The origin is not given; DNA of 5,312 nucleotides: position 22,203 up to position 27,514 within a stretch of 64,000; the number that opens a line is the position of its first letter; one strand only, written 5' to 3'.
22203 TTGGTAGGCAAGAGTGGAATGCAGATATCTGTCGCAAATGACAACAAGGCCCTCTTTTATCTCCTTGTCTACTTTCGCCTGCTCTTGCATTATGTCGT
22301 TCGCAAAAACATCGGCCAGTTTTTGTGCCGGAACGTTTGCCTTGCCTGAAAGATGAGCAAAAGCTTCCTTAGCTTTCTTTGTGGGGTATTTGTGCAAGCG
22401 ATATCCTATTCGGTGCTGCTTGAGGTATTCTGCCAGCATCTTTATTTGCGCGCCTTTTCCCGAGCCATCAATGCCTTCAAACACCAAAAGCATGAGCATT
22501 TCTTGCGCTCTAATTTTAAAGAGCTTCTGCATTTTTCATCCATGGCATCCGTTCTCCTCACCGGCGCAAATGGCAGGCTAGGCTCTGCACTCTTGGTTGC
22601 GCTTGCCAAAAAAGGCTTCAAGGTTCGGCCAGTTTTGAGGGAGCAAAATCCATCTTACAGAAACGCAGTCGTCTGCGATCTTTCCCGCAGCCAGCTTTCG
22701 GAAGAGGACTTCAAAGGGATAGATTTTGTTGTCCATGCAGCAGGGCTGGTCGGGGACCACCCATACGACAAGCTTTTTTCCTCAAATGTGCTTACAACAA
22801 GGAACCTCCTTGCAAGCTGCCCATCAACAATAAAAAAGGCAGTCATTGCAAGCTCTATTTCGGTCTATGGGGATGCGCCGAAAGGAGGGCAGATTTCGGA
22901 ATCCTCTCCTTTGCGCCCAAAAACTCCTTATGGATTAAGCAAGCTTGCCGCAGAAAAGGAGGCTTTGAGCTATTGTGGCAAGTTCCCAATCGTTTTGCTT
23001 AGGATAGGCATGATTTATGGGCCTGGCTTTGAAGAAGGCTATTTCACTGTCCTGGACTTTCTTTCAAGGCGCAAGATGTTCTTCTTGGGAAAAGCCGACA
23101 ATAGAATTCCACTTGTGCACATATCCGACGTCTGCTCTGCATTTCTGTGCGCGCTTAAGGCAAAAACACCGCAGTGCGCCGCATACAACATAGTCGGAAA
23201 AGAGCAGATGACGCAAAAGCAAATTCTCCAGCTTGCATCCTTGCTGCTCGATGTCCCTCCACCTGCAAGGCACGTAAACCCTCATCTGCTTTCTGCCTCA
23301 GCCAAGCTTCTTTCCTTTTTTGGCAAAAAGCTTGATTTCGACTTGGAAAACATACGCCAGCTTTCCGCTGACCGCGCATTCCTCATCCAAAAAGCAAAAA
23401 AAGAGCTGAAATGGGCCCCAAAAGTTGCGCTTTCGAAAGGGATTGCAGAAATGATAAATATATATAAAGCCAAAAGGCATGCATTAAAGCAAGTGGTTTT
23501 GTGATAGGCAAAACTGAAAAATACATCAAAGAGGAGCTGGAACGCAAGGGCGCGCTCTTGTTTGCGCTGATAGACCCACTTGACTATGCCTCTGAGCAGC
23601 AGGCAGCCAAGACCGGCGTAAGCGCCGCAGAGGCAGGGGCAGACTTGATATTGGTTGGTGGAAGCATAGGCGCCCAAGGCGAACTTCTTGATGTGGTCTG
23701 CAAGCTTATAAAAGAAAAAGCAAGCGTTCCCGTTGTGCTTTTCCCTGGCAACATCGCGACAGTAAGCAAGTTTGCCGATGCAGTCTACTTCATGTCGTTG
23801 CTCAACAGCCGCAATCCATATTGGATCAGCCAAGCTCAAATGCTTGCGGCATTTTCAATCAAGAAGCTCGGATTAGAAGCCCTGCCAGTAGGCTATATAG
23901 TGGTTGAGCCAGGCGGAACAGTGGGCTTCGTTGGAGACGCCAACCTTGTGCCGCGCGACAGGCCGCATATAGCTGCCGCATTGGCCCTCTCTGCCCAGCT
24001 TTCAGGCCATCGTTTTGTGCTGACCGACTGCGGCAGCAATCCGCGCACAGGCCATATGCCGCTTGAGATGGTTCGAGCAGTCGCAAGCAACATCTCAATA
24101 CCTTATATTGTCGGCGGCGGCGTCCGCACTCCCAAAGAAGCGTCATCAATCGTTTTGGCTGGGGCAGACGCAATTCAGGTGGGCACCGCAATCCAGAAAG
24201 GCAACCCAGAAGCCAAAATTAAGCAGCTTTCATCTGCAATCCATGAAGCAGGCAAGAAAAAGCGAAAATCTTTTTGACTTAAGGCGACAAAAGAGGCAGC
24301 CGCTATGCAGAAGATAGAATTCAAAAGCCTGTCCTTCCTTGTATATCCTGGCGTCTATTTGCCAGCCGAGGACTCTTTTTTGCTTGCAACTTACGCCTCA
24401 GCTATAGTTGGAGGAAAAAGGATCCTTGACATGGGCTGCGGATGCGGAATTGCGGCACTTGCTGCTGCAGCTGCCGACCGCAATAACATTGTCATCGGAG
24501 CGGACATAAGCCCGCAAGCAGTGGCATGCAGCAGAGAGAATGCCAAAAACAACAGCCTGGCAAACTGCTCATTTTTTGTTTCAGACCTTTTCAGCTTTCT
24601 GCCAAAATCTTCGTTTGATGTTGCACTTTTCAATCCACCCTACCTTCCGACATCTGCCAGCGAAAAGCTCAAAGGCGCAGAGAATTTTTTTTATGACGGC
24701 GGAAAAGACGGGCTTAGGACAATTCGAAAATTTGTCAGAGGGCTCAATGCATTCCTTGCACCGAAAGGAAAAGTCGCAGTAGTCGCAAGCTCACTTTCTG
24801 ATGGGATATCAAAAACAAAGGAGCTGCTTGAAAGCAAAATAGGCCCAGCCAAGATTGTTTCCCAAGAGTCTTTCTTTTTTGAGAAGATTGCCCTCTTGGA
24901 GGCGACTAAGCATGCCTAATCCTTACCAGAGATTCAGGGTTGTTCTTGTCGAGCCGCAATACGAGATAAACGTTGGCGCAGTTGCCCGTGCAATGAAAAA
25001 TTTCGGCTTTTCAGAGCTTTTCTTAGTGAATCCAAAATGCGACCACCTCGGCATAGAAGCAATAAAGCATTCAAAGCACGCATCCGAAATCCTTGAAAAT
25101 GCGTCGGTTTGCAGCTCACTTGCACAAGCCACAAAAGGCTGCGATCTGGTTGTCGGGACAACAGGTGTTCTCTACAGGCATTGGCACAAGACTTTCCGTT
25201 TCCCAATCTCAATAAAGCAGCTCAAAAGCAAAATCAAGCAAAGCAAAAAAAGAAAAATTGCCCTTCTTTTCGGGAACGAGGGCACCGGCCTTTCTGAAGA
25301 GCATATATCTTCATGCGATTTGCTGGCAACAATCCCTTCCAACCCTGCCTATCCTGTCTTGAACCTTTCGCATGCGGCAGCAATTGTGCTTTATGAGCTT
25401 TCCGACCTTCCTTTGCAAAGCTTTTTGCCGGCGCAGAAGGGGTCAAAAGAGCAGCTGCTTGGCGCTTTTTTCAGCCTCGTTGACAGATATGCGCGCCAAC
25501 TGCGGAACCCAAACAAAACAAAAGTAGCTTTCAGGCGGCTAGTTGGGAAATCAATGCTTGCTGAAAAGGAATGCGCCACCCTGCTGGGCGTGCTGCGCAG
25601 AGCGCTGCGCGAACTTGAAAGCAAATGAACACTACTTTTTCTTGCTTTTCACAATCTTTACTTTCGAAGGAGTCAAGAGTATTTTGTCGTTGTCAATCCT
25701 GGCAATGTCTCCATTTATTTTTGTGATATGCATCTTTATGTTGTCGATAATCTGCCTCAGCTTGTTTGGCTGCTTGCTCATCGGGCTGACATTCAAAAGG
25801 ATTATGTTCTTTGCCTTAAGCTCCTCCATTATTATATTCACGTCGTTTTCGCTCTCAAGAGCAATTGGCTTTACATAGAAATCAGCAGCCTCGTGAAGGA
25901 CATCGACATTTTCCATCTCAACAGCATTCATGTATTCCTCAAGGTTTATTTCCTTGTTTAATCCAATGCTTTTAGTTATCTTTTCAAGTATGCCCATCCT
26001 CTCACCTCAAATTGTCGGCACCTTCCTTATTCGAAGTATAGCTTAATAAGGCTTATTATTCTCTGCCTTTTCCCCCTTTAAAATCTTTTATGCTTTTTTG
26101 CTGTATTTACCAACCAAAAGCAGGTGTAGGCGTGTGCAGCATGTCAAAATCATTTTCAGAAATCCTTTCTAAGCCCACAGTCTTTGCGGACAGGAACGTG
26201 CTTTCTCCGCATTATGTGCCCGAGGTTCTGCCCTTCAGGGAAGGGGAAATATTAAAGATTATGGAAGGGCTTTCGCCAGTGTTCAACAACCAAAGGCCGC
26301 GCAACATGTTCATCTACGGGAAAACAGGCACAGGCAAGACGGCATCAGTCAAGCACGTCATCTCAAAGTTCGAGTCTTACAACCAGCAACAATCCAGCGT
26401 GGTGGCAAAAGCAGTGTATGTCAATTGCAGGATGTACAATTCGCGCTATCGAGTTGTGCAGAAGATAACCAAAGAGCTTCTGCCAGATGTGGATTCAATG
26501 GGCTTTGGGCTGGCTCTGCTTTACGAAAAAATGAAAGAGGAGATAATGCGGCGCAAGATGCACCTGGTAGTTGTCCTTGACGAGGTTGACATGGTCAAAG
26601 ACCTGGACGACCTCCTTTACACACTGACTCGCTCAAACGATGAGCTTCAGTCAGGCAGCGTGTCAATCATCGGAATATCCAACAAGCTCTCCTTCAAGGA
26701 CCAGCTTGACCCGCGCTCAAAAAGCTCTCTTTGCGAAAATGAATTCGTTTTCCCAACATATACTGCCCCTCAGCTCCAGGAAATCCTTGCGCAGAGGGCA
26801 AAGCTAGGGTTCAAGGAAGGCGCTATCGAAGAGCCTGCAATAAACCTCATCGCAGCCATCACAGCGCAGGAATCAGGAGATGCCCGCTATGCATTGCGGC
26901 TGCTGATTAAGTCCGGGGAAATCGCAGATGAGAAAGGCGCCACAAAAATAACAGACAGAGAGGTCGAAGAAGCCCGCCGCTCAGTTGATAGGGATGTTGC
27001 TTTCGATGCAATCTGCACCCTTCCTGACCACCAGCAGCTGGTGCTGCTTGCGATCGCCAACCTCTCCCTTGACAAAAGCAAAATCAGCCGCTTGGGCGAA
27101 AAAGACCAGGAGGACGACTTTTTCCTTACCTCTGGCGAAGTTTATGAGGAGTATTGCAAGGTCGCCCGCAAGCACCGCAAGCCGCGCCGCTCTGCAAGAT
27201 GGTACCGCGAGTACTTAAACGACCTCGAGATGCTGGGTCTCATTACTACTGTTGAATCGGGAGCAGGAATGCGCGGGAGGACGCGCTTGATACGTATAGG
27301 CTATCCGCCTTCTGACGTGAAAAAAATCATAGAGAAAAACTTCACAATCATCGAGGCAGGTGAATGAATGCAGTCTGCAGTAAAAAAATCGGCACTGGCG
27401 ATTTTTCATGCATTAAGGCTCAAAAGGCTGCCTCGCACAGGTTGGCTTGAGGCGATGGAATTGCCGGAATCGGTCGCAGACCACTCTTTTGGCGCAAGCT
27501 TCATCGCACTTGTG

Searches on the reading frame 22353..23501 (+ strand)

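Call 65: search_protein_families(library=pfam, proteins=[window:22353-23501:+], max_evalue=0.001)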
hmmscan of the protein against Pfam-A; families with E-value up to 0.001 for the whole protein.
window:22353-23501:+ (383 aa): 6 families
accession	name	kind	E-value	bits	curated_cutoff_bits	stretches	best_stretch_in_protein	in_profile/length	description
PF01370.27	Epimerase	-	2.6e-32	112.6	20.9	1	67-280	1-239/240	NAD dependent epimerase/dehydratase family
PF16363.11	GDP_Man_Dehyd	-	1.9e-18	67.4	27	1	142-367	99-332/332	GDP-mannose 4,6 dehydratase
PF04321.23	RmlD_sub_bind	-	1.7e-12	47.5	27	1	67-289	3-221/287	RmlD substrate binding domain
PF07993.18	NAD_binding_4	-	4.8e-12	46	20.1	1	109-239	69-224/258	Male sterility protein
PF01073.25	3Beta_HSD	-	5.6e-11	42.4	22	1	70-279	3-240/280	3-beta hydroxysteroid dehydrogenase/isomerase family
PF13460.12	NAD_binding_10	-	4.9e-06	27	27.2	1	71-188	1-118/184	NAD(P)H-binding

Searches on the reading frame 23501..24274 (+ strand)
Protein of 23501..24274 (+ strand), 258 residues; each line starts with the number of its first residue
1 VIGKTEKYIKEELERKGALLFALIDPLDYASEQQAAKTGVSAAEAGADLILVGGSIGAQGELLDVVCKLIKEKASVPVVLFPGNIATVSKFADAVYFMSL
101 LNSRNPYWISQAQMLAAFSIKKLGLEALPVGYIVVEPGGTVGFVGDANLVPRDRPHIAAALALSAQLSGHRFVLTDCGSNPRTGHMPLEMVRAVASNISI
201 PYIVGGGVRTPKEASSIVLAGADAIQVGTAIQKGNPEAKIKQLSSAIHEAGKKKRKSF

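Call 66: search_protein_families(library=pfam, proteins=[window:23501-24274:+], max_evalue=0.001)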
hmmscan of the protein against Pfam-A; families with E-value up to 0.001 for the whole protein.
window:23501-24274:+ (258 aa): 6 families
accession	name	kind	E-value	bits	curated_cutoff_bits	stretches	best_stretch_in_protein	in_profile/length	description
PF01884.23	PcrB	-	6e-45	153.9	23.9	1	23-244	11-223/226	PcrB family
PF05690.20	ThiG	-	8.8e-08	32.2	23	1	184-253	160-229/247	Thiazole biosynthesis protein ThiG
PF00977.27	His_biosynth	-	1.5e-07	31.6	23.6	1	171-233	45-107/228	Histidine biosynthesis protein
PF01180.27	DHO_dh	-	3.7e-07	30.1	27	1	187-238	226-279/291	Dihydroorotate dehydrogenase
PF00478.31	IMPDH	-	3.6e-06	26.7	25.6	0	187-229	132-174/345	IMP dehydrogenase / GMP reductase domain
PF04131.20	NanE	-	0.00083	19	27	0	189-233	135-178/192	Putative N-acetylmannosamine-6-phosphate epimerase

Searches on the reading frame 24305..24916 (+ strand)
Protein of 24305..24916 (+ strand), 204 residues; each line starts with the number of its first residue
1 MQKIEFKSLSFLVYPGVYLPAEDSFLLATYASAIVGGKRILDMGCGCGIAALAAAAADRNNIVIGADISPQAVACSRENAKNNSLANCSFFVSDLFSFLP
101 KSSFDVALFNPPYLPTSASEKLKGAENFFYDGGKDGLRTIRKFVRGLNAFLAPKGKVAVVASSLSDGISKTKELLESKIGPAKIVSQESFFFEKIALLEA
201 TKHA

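Call 66: search_protein_families(library=pfam, proteins=[window:24305-24916:+], max_evalue=0.001)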
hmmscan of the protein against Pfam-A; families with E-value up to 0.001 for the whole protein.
window:24305-24916:+ (204 aa): 9 families
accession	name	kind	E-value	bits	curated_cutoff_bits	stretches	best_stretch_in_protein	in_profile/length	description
PF05175.20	MTS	-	7.4e-19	68.4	23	1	26-163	23-142/170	Methyltransferase small domain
PF13847.12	Methyltransf_31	-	1.8e-13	50.8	27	1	36-113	3-84/145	Methyltransferase domain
PF13649.12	Methyltransf_25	-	5.9e-11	43.4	27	1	40-109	1-70/97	Methyltransferase domain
PF06325.19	PrmA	-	1.4e-10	41.7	22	1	31-107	156-230/296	Ribosomal protein L11 methyltransferase (PrmA)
PF08241.18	Methyltransf_11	-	3.6e-08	34.4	21.2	1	41-109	1-66/95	Methyltransferase domain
PF08242.18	Methyltransf_12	-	2.8e-07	31.6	30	1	41-109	1-71/98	Methyltransferase domain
PF01170.24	UPF0020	-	1.7e-05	25.1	22.3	1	55-119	71-137/197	RMKL-like, methyltransferase domain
PF01135.25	PCMT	-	2.1e-05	24.9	20.3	1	34-94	71-132/210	Protein-L-isoaspartate(D-aspartate) O-methyltransferase (PCMT)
PF02475.24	TRM5-TYW2_MTfase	-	0.00037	20.9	28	1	33-109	33-110/164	TRM5/TYW2 methyltransferase domain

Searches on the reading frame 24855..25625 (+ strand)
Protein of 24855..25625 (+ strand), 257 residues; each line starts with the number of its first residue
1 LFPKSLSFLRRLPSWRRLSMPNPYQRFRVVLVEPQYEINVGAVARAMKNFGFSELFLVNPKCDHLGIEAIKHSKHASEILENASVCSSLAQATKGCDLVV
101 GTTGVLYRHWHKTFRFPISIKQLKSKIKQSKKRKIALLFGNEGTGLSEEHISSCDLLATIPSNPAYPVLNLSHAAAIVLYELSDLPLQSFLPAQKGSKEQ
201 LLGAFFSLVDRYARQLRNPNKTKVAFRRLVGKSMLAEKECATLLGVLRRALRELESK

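Call 66: search_protein_families(library=pfam, proteins=[window:24855-25625:+], max_evalue=0.001)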
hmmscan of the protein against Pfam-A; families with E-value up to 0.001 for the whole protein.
window:24855-25625:+ (257 aa): 2 families
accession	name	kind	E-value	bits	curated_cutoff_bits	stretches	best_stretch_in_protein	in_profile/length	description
PF00588.24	SpoU_methylase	-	3e-30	105.6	29.7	1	27-180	2-142/142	SpoU rRNA Methylase family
PF09936.14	Methyltrn_RNA_4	-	1.4e-06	28.7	22.6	1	72-180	71-178/182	SAM-dependent RNA methyltransferase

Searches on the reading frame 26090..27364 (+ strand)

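Call 65: search_protein_families(library=pfam, proteins=[window:26090-27364:+], max_evalue=0.001)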
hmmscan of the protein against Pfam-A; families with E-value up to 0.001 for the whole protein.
window:26090-27364:+ (425 aa): 14 families
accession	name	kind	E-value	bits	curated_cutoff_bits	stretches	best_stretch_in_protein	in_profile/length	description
PF22703.2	Cdc6_lid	-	1.7e-22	79.5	27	1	231-296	2-67/68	Cdc6 AAA+ ATPase-type lid domain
PF09079.17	Cdc6_C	-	2.7e-18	66.2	25.1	1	306-412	1-95/96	CDC6, C terminal winged helix domain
PF13401.12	AAA_22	-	2e-11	44.8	27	1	69-194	4-121/130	AAA domain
PF01637.24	ATPase_2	-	1.5e-08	35.1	33.2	1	64-180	14-136/225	ATPase domain predominantly from Archaea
PF13191.12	AAA_16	-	2.3e-07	31.9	32.6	1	47-171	2-146/167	AAA ATPase domain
PF05621.17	TniB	-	1.3e-06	28.4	22.4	1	53-168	18-130/189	Bacterial TniB protein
PF22606.2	Cdc6-ORC-like_ATPase_lid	-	1.4e-06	28.6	27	1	224-279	1-56/60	Cdc6/ORC-like, ATPase lid domain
PF00931.28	NB-ARC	-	1.3e-05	25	23.5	1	66-180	14-123/248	NB-ARC domain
PF13245.12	AAA_19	-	2e-05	25.2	25.1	1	69-180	10-115/134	AAA domain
PF05729.18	NACHT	-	4.2e-05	23.9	26.7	1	72-175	2-99/167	NACHT domain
PF00004.35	AAA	-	9e-05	23.4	21.2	1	73-221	1-129/131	ATPase family associated with various cellular activities (AAA)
PF13173.12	AAA_14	-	0.00039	20.9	27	0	71-192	3-100/129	AAA domain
PF17856.7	TIP49_C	-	0.00047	20.7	24.5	0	243-296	10-61/66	TIP49 AAA-lid domain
PF24883.2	NPHP3_N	-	0.00057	20.6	24.8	0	68-130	20-75/164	Nephrocystin 3, N-terminal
